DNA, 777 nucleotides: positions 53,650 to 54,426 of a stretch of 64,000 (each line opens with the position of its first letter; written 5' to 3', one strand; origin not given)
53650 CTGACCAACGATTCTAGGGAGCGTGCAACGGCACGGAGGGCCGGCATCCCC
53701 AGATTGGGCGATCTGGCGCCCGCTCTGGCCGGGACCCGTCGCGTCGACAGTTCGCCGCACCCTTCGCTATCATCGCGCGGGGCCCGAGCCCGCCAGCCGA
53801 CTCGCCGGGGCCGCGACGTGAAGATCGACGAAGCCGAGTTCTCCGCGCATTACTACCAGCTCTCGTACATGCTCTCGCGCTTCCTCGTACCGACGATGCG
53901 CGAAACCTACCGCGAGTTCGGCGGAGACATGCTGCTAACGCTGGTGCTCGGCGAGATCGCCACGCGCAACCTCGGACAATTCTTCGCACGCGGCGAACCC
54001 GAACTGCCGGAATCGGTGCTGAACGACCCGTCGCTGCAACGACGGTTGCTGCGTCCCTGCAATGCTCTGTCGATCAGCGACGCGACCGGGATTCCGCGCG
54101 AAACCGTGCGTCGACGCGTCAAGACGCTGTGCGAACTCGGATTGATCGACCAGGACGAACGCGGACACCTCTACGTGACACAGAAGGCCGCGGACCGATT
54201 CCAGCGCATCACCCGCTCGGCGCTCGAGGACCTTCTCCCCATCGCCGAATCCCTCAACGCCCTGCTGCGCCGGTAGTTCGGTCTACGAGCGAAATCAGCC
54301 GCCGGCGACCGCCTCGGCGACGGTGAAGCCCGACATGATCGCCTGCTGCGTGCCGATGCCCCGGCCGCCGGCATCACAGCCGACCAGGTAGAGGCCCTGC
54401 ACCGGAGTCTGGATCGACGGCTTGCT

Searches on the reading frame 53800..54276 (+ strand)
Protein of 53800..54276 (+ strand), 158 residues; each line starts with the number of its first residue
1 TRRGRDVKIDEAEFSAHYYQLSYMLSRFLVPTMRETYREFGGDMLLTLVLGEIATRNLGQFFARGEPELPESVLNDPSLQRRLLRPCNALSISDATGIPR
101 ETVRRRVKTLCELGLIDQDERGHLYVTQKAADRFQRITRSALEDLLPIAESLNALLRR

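Call 11: search_protein_families(library=ncbifam, proteins=[window:53800-54276:+], max_evalue=0.01)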
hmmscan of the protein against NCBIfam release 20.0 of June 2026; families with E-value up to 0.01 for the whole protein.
window:53800-54276:+ (158 aa): 2 families
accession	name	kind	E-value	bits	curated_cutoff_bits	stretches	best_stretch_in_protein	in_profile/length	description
TIGR02431.1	pcaR_pcaU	subfamily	0.00027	20.3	284.75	1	91-123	29-61/248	beta-ketoadipate pathway transcriptional regulators, PcaR/PcaU/PobR family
TIGR01884.1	cas_HTH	subfamily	0.0074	15.7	60.2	0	91-130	161-201/202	CRISPR-associated CARF protein Csa3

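Call 34: search_protein_families(library=pfam, proteins=[window:53800-54276:+], max_evalue=0.001)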
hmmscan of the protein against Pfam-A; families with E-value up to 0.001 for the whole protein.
window:53800-54276:+ (158 aa): 3 families
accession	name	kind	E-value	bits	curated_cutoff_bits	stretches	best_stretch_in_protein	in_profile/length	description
PF09339.16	HTH_IclR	-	6.3e-05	23.1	22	1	91-120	23-52/52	IclR helix-turn-helix domain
PF13412.12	HTH_24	-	0.00014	21.8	21.9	1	91-116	22-47/48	Winged helix-turn-helix DNA-binding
PF14394.12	DUF4423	-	0.00091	19.5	30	0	91-134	41-84/165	Domain of unknown function (DUF4423)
